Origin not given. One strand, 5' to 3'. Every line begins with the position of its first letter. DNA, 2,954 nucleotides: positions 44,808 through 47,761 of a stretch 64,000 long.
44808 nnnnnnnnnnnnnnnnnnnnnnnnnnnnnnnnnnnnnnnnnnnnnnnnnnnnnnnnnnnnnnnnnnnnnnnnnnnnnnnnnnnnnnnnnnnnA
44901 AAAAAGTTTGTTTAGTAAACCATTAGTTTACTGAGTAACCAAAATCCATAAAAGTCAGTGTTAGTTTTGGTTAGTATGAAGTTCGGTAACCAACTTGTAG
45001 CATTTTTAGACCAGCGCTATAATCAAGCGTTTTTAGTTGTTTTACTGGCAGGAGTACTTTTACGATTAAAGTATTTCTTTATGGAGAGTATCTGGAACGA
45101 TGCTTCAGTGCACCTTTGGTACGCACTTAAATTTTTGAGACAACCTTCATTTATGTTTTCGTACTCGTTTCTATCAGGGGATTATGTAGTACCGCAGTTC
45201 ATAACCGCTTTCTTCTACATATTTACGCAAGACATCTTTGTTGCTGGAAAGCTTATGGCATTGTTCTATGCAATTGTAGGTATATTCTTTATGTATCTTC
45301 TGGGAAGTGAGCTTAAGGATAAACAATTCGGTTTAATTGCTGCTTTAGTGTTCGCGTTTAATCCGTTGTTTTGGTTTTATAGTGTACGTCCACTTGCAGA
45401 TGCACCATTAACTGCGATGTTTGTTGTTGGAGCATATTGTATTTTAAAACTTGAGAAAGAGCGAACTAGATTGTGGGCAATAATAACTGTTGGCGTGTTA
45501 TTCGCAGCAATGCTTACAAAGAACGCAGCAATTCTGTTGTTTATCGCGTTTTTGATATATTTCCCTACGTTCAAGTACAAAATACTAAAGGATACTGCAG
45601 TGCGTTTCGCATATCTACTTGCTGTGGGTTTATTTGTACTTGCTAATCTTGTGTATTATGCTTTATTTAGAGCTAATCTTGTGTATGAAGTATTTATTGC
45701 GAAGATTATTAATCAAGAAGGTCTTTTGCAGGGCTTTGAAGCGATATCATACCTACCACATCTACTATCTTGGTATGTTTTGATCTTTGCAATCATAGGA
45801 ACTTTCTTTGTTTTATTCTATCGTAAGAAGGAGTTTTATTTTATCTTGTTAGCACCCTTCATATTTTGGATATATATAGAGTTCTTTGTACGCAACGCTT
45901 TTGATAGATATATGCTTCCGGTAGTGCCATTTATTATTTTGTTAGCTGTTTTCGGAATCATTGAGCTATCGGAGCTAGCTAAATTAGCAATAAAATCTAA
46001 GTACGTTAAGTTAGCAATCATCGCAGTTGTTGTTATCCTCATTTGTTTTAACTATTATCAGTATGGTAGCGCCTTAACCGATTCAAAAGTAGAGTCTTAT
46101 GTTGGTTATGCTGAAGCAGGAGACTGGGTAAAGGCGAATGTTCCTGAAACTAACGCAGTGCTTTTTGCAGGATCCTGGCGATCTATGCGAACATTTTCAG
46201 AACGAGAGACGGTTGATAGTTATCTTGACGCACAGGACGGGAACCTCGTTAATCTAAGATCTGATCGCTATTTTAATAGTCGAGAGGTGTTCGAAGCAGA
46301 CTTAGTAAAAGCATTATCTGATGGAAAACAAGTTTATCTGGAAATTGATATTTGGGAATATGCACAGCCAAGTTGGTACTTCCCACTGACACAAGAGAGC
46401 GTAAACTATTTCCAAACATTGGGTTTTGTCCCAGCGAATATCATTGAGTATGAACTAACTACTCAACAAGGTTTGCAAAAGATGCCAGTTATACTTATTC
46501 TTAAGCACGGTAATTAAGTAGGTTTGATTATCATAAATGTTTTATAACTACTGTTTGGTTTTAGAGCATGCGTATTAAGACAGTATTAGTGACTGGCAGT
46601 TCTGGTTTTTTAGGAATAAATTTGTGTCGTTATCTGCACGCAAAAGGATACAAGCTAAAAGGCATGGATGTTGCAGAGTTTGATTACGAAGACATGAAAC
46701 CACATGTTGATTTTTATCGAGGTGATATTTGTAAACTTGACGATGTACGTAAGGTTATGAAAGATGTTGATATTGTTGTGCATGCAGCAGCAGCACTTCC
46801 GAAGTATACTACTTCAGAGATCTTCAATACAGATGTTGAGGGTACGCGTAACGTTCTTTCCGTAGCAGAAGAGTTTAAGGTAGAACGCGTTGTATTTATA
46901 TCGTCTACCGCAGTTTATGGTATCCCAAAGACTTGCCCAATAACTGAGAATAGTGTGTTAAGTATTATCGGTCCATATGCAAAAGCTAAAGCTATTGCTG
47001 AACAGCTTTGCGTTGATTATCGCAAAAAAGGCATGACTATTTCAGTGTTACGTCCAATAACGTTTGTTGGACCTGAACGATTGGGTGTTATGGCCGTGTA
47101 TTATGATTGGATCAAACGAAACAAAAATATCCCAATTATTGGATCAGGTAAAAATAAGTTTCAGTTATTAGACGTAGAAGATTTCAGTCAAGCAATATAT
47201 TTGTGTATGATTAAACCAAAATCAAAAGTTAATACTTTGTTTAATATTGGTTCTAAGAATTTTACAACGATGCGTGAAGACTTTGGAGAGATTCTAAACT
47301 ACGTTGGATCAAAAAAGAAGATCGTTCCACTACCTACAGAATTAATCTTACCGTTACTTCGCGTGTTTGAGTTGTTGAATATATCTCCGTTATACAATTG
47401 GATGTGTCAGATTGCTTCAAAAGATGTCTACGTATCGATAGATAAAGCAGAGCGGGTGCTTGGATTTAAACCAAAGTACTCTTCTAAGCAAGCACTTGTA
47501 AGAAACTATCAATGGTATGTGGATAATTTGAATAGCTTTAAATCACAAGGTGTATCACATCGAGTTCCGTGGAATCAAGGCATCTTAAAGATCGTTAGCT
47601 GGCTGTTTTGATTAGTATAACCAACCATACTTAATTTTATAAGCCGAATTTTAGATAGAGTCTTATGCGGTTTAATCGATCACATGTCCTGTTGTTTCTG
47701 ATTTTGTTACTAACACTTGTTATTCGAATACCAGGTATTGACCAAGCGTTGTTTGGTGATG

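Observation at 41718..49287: Archaeal module paralleling the mycobacterial decaprenyl-phosphoryl-arabinose (lipid-linked pentofuranose donor) pathway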

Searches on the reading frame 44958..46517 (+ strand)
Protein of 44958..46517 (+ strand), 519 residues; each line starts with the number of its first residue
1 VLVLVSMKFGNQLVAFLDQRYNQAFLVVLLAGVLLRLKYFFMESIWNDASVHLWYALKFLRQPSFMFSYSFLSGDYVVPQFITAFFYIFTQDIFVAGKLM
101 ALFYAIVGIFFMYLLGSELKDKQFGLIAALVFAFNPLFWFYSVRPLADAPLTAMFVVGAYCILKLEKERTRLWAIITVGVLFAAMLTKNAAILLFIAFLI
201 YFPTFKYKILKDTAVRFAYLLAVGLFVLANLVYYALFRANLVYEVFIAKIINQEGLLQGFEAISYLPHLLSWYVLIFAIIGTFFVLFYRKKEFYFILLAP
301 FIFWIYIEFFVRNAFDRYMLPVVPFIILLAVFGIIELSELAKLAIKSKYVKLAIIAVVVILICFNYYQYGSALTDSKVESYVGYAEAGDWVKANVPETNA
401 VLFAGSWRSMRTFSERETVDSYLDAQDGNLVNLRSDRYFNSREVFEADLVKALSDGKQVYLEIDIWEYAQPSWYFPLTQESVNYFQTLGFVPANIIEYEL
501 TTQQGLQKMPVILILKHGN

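Call 3: search_protein_families(library=pfam, proteins=[window:44958-46517:+], max_evalue=0.01)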
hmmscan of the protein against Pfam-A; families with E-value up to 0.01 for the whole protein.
window:44958-46517:+ (519 aa): 2 families
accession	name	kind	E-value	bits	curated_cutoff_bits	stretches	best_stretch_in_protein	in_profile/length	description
PF13231.12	PMT_2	-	9.6e-09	36.1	26.1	1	77-228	5-154/160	Dolichyl-phosphate-mannose-protein mannosyltransferase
PF03901.23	Glyco_transf_22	-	0.0058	16.3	23.8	0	68-370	54-369/414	Alg9-like mannosyltransferase family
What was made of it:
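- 44958..46517 (+): GT-C1: a GT-C-fold (PMT_2/ArnT-like) glycosyltransferase with a C-terminal extracytoplasmic alpha/beta domain. It is the predicted user of the lipid-P-pentose donor. Pfam PMT_2 9.6e-9 (call 3).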

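Call 4: search_protein_families(library=ncbifam, proteins=[window:44958-46517:+], max_evalue=0.01)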
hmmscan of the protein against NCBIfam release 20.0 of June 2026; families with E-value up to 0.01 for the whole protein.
window:44958-46517:+ (519 aa): 0 families

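Call 56: search_solved_structures(query=window:44958-46517:+, max_evalue=1)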
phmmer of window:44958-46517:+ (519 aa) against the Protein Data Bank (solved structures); distinct sequences matched with E-value up to 1: 0.

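Call 65: find_homologous_proteins(query=window:44958-46517:+, max_evalue=1e-8)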
Query window:44958-46517:+ (519 aa): 42 proteins with E <= 1e-8 among 8000 candidates.
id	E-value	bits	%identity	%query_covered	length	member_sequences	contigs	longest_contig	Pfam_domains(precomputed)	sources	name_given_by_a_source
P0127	0.0e+0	1124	100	100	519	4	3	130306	PF13231.13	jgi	jgi:4-amino-4-deoxy-L-arabinose transferase-like glycosyltransferase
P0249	4.7e-194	664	58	98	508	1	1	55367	PF13231.13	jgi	jgi:4-amino-4-deoxy-L-arabinose transferase-like glycosyltransferase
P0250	9.2e-192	657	57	99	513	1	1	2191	PF13231.13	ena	-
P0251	5.4e-181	621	55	99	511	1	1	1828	PF13231.13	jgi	jgi:4-amino-4-deoxy-L-arabinose transferase-like glycosyltransferase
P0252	4.6e-137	476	47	99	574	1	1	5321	PF13231.13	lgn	-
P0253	4.3e-134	466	45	99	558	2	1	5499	PF13231.13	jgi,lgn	-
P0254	4.4e-134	466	45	99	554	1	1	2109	PF13231.13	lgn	-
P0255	6.3e-134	466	46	98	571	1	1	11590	PF13231.13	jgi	jgi:hypothetical protein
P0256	5.4e-132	460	45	97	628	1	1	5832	PF13231.13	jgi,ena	-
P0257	4.0e-131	457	46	98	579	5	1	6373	PF13231.13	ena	-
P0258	7.0e-130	453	43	98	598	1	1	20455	PF13231.13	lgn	-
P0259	2.5e-129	451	46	97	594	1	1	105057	PF13231.13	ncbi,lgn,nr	ncbi:glycosyltransferase family 39 protein [Candidatus Woesearchaeota archaeon]|nr:glycosyltransfera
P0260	8.9e-128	446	45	98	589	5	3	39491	PF13231.13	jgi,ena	-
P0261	1.1e-127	445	44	98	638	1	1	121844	PF13231.13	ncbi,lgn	-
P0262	3.4e-127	444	44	98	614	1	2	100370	PF13231.13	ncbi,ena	-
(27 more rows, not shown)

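Call 67: find_encoding_contigs(protein=P0259, flank=7000, max_places=1)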
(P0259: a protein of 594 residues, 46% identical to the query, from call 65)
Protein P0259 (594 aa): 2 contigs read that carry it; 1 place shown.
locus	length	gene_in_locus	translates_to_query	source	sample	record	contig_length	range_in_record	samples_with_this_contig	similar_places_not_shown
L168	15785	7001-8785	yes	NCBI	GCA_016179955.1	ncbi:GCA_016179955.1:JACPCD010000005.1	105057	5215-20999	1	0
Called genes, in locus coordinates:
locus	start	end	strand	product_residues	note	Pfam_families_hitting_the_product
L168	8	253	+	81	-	-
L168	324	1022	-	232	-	PF01739:CheR (faint), PF05148:Methyltransf_8 (weak), PF13489:Methyltransf_23, PF07021:MetW (weak), PF08241:Methyltransf_11, PF08242:Methyltransf_12, PF13649:Methyltransf_25, PF20922:Anamorsin_N (weak), +1 more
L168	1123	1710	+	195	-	PF00300:His_Phos_1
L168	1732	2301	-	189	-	-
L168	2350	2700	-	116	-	PF01476:LysM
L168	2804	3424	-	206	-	PF04055:Radical_SAM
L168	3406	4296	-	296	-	PF02310:B12-binding, PF04055:Radical_SAM (weak)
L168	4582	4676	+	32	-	-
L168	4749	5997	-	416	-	PF01943:Polysacc_synt, PF13440:Polysacc_synt_3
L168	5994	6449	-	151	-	PF04101:Glyco_tran_28_C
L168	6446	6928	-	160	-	PF08660:Alg14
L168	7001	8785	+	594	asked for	PF13231:PMT_2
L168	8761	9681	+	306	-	PF01522:Polysacc_deac_1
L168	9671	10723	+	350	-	PF02388:FemAB (weak), PF13480:Acetyltransf_6, PF02388:FemAB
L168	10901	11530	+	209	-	PF01066:CDP-OH_P_transf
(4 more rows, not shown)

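Call 68: find_encoding_contigs(protein=P0249, flank=8000, max_places=1)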
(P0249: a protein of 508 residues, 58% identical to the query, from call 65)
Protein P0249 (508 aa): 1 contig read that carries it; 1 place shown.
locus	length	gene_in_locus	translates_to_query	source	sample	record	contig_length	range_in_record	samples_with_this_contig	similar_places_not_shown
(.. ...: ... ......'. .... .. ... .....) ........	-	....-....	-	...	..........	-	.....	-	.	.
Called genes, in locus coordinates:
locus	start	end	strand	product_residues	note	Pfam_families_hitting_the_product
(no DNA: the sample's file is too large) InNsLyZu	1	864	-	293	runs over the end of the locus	-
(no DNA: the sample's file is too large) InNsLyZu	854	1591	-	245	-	PF02811:PHP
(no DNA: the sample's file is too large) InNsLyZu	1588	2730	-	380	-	PF02655:ATP-grasp_3 (faint), PF15632:ATPgrasp_Ter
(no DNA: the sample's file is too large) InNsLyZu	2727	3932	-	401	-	PF01943:Polysacc_synt, PF13440:Polysacc_synt_3 (weak)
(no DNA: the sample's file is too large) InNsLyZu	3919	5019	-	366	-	PF13439:Glyco_transf_4, PF00534:Glycos_transf_1, PF13692:Glyco_trans_1_4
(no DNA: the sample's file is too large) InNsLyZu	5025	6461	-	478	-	PF02310:B12-binding, PF04055:Radical_SAM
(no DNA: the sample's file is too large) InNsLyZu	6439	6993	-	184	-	PF04101:Glyco_tran_28_C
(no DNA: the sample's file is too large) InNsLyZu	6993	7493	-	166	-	PF08660:Alg14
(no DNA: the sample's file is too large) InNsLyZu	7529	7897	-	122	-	PF00892:EamA, PF10639:TMEM234 (weak)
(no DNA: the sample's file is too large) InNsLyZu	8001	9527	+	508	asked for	PF13231:PMT_2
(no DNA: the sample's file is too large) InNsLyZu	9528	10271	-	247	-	PF01209:Ubie_methyltran, PF03141:Methyltransf_29 (weak), PF05401:NodS (weak), PF13489:Methyltransf_23, PF13847:Methyltransf_31, PF08241:Methyltransf_11, PF08242:Methyltransf_12, PF13649:Methyltransf_25, +1 more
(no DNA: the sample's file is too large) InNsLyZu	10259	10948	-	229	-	PF00535:Glycos_transf_2, PF10111:Glyco_tranf_2_2, PF13506:Glyco_transf_21, PF13641:Glyco_tranf_2_3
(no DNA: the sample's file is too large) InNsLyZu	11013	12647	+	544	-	PF13231:PMT_2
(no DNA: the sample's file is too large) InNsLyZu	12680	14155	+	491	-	PF01943:Polysacc_synt, PF13440:Polysacc_synt_3, PF03023:MurJ (weak)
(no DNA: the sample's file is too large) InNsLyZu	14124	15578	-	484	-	PF02310:B12-binding, PF04055:Radical_SAM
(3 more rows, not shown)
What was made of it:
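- Closest known: Haloferax volcanii AglD/AglR/AglS and Shigella/Salmonella GtrA/GtrB/Gtr* systems. Same: The syntenic relative of this locus carries exactly such a GT2-type cassette (call 68).
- The syntenic locus with GT2+EamA in place of the cassette indicates that these GT-Cs take lipid-P-monosaccharide donors (call 68). In the relative, the position between the two GT-Cs holds a donor synthase (GT2), so the cassette occupies the donor slot (call 68).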

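Call 77: predict_structure(alignment_id=A4)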
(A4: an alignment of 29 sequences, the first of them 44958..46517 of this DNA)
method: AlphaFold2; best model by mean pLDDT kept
length: 519 residues; sequences in the alignment: 29
mean_pLDDT: 92.3   pTM: 0.91
mean pLDDT of the five models: 92.3, 91.6, 91.3, 90.6, 90.2
residues with pLDDT >= 90: 407; 70-90: 103; 50-70: 9; < 50: 0
segments of 3 or more residues with pLDDT < 50: none
pLDDT, mean of each block of 10 residues (from residue 1): 70 91 97 95 85 95 93 89 97 95 98 98 98 96 91 97 97 98 93 95 92 96 95 89 73 77 90 97 98 97 91 84 97 98 95 97 96 83 92 94 94 94 90 92 95 95 85 90 95 94 89 91
secondary structure, 60 per line:
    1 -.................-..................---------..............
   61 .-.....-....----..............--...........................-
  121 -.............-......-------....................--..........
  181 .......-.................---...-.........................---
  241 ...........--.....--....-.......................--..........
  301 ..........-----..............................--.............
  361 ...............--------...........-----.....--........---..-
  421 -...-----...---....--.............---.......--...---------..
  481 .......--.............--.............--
elements in order: H2-18 H20-37 H47-61 H63-67 H69-72 H77-90 H93-119 H122-134 H136-141 H149-168 H171-187 H189-205 H213-237 H241-251 H254-258 H261-264 H266-288 H291-310 H316-345 H348-375 H384-394 E400-404 H407-414 E430-432 H436-439 H442-454 E458-464 H479-487 E490-502 E505-517
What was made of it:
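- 44958..46517 (+): AF2 pLDDT 92 (call 77).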

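Call 81: fold_search(model_id=the predicted structure, library=pdb)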
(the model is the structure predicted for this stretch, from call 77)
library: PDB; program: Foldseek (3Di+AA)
matches with E <= 10: 275; with E <= 0.001: 25
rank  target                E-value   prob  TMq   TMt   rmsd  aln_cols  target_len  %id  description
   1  8age_A                3.9e-08  1.00  0.58  0.48  11.3       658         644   16  Structure of yeast oligosaccharylransferase complex with acceptor peptide bound (released 2022-12-07)
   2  8agc_A                4.1e-08  1.00  0.56  0.43  12.7       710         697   15  Structure of yeast oligosaccharylransferase complex with lipid-linked oligosaccharide and non-acceptor peptide bound (released 2022-12-07)
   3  9n9j_I                4.2e-08  1.00  0.56  0.44  11.7       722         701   12  Structure of a GRP94 folding intermediate engaged with a CCDC134- and FKBP11-bound secretory translocon (released 2025-11-19)
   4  7oci_F                6.7e-08  1.00  0.56  0.47  11.6       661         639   16  Cryo-EM structure of yeast Ost6p containing oligosaccharyltransferase complex (released 2022-02-16)
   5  6s7o_A                7.0e-08  1.00  0.58  0.47  12.0       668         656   12  Cryo-EM structure of human oligosaccharyltransferase complex OST-A (released 2019-12-18)
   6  6ezn_F                1.2e-07  1.00  0.56  0.46  11.9       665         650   14  Cryo-EM structure of the yeast oligosaccharyltransferase (OST) complex (released 2018-01-17)
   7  8b6l_I                1.8e-07  1.00  0.56  0.44  11.8       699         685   13  Subtomogram average of the human Sec61-TRAP-OSTA-translocon (released 2022-12-07)
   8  8pn9_A                1.9e-07  1.00  0.55  0.45  10.9       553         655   15  Structure of human oligosaccharyltransferase OST-A complex bound to NGI-1 (released 2024-05-08)
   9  6c26_A                4.0e-07  1.00  0.54  0.44  12.5       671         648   16  The Cryo-EM structure of a eukaryotic oligosaccharyl transferase complex (released 2018-01-31)
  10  5f15                  5.6e-07  1.00  0.54  0.52  10.4       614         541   11  Crystal Structure of ArnT from Cupriavidus metallidurans bound to Undecaprenyl phosphate (released 2016-02-17)
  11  6gxc_A                9.3e-07  1.00  0.53  0.40  10.9       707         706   12  Bacterial oligosaccharyltransferase PglB in complex with an inhibitory peptide and a reactive lipid-linked oligosaccha (released 2018-11-14)
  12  8agb_A                1.1e-06  1.00  0.58  0.48  11.3       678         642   14  Structure of yeast oligosaccharylransferase complex with lipid-linked oligosaccharide bound (released 2022-12-07)
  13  5ogl_A                1.2e-06  1.00  0.55  0.42  10.5       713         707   12  Structure of bacterial oligosaccharyltransferase PglB in complex with an acceptor peptide and an lipid-linked oligosac (released 2017-10-25)
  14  6ftg_5                1.4e-06  1.00  0.54  0.45  12.5       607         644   13  Subtomogram average of OST-containing ribosome-translocon complexes from canine rough microsomal membranes (released 2018-03-21)
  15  6s7t_A                2.7e-06  1.00  0.55  0.42   8.4       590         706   12  Cryo-EM structure of human oligosaccharyltransferase complex OST-B (released 2019-12-18)
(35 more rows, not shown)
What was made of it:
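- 44958..46517 (+): Foldseek hits are STT3, PglB, ArnT, DPY19, ALG9 and AftB (call 81).
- The GT-C fold of GT-C1 is confirmed (calls 77, 81).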

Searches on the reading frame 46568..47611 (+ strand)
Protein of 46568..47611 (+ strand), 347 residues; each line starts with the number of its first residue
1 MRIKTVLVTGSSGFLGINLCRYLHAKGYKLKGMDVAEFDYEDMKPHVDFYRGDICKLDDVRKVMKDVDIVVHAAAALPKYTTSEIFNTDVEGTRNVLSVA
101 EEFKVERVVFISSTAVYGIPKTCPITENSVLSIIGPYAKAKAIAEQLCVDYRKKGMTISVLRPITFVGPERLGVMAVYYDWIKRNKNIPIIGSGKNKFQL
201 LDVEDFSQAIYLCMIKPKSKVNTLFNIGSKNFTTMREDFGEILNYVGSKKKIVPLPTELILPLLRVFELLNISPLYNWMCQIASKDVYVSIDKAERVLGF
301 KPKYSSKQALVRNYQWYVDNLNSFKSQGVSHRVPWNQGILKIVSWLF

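Call 3: search_protein_families(library=pfam, proteins=[window:46568-47611:+], max_evalue=0.01)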
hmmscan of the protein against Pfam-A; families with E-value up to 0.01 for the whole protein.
window:46568-47611:+ (347 aa): 10 families
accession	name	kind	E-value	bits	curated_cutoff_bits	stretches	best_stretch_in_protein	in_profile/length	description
PF01370.27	Epimerase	-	4e-42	144.7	20.9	1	6-228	1-240/240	NAD dependent epimerase/dehydratase family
PF16363.11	GDP_Man_Dehyd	-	3.5e-26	92.9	27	1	7-308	1-327/332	GDP-mannose 4,6 dehydratase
PF01073.25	3Beta_HSD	-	1.3e-21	77.3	22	1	7-212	1-227/280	3-beta hydroxysteroid dehydrogenase/isomerase family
PF07993.18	NAD_binding_4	-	6.1e-15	55.5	20.1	1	41-171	57-212/258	Male sterility protein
PF13460.12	NAD_binding_10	-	2.1e-13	51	27.2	1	10-166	1-146/184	NAD(P)H-binding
PF02719.21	Polysacc_synt_2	-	5.4e-11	42.6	20.2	1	6-113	1-128/293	Polysaccharide biosynthesis protein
PF04321.23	RmlD_sub_bind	-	5.6e-08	32.6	27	1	5-154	2-142/287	RmlD substrate binding domain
PF00106.31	adh_short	-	0.0015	18.4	26.6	1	4-90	1-101/195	short chain dehydrogenase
PF09754.15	PAC2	-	0.0044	17.3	25.8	1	32-125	25-117/215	PAC2 family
PF08659.16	KR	-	0.0082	16.5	22.6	0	5-115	2-138/180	KR domain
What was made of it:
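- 46568..47611 (+): Extended SDR (NAD-dependent epimerase/dehydratase family) with a conserved C-terminal tail. It is the candidate epimerase or keto-reductase acting on the lipid-linked pentose. Pfam Epimerase 4e-42 (call 3).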

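Call 4: search_protein_families(library=ncbifam, proteins=[window:46568-47611:+], max_evalue=0.01)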
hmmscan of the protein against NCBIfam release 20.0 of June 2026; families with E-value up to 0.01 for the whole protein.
window:46568-47611:+ (347 aa): 37 families (the best 25 are shown)
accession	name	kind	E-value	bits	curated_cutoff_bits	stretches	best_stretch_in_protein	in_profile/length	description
TIGR03466.1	HpnA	hypoth_equivalog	1.1e-34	119.8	367.65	1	5-320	2-324/327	hopanoid-associated sugar epimerase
TIGR04180.1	EDH_00030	hypoth_equivalog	2.1e-26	92.7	475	1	6-252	1-262/297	NAD-dependent 4,6-dehydratase LegB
TIGR01181.1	dTDP_gluc_dehyt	equivalog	3.2e-24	85.6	365.1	1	6-324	2-318/321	dTDP-glucose 4,6-dehydratase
NF042423.1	oxyalk_red_Shew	equivalog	2.8e-23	82.5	580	1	2-171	7-179/331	2-alkyl-3-oxoalkanoate reductase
NF042422.1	oxyalk_red_OleD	equivalog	4e-22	79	580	1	6-314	3-325/329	2-alkyl-3-oxoalkanoate reductase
TIGR01179.1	galE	equivalog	1.6e-21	76.5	262.3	1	6-168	2-178/332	UDP-glucose 4-epimerase GalE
TIGR01746.1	Thioester-redct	subfamily_domain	1.2e-16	61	213.35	1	59-229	81-263/371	thioester reductase domain-containing protein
NF008872.0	PRK11908.1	equivalog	8.7e-15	54.6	294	1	4-323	2-341/349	bifunctional UDP-4-keto-pentose/UDP-xylose synthase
NF052578.1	StrlDmthSdmBMthl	equivalog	1.5e-14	54.5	600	1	5-216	2-218/328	sterol demethylase protein SdmB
NF043036.1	ErythonDh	equivalog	6.1e-14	51.9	325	1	6-156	3-168/321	D-erythronate dehydrogenase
TIGR02622.1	CDP_4_6_dhtase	equivalog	1.9e-13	50.3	278.45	1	4-153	5-170/352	CDP-glucose 4,6-dehydratase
NF041293.1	G6PDh_Azf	equivalog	8.6e-13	48.3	400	1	4-117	3-119/252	NAD-dependent glucose-6-phosphate dehydrogenase Azf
NF005998.1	PRK08125.1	equivalog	7.2e-12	44.5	777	1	2-310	314-642/649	bifunctional UDP-4-amino-4-deoxy-L-arabinose formyltransferase/UDP-glucuronic acid oxidase ArnA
NF011728.1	PRK15181.1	equivalog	1.2e-11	44.2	760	1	26-323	50-343/348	Vi polysaccharide biosynthesis UDP-N-acetylglucosaminuronic acid C-4 epimerase TviC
NF047922.1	GDPFucSynFcl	equivalog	1.5e-11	44.4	500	1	4-252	3-259/308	GDP-L-fucose synthase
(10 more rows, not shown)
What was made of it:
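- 46568..47611 (+): HpnA-like at 120 bits, below cutoff (call 4).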

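Call 46: search_solved_structures(query=window:46568-47611:+, max_evalue=1e-10)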
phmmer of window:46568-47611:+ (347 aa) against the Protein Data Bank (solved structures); distinct sequences matched with E-value up to 1e-10: 54.
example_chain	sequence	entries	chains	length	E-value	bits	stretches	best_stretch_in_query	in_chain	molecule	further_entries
2hun_A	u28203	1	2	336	1e-19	74.3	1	5-255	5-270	336aa long hypothetical dTDP-glucose 4,6-dehydratase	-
8rdg_A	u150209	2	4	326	3.1e-19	72.6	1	6-242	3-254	SDR family NAD(P)-dependent oxidoreductase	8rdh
8rdi_A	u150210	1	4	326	1.1e-18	70.8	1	6-242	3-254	SDR family NAD(P)-dependent oxidoreductase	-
3wj7_A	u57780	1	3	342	1.2e-18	70.8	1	6-317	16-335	Putative oxidoreductase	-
6bi4_A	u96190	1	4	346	2.8e-18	69.5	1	5-258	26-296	dTDP-glucose 4,6-dehydratase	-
1r6d_A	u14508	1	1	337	9.4e-18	67.8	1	6-248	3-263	TDP-glucose-4,6-dehydratase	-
1r66_A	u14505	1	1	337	1.3e-17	67.3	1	6-248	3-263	TDP-glucose-4,6-dehydratase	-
6jkg_A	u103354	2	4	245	3.5e-17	65.9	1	4-208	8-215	Sterol-4-alpha-carboxylate 3-dehydrogenase, decarboxylating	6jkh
6zl6_A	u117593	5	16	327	1.8e-16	63.6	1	6-237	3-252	Epimerase domain-containing protein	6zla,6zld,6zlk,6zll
6pmh_A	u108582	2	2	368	3.6e-16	62.6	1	4-231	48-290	UDP-glucose 4-epimerase related protein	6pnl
6zlj_A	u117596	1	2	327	6.3e-16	61.8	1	6-237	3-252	Epimerase domain-containing protein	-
3icp_A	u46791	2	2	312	7.1e-16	61.6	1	6-215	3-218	NAD-dependent epimerase/dehydratase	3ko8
8v4g_A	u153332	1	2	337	8.2e-16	61.4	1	4-238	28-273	Putative nucleotide sugar dehydratase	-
8v4h_A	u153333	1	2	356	9.8e-16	61.2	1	4-238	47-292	Putative nucleotide sugar dehydratase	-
3aw9_A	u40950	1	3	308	1.3e-15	60.7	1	6-215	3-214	NAD-dependent epimerase/dehydratase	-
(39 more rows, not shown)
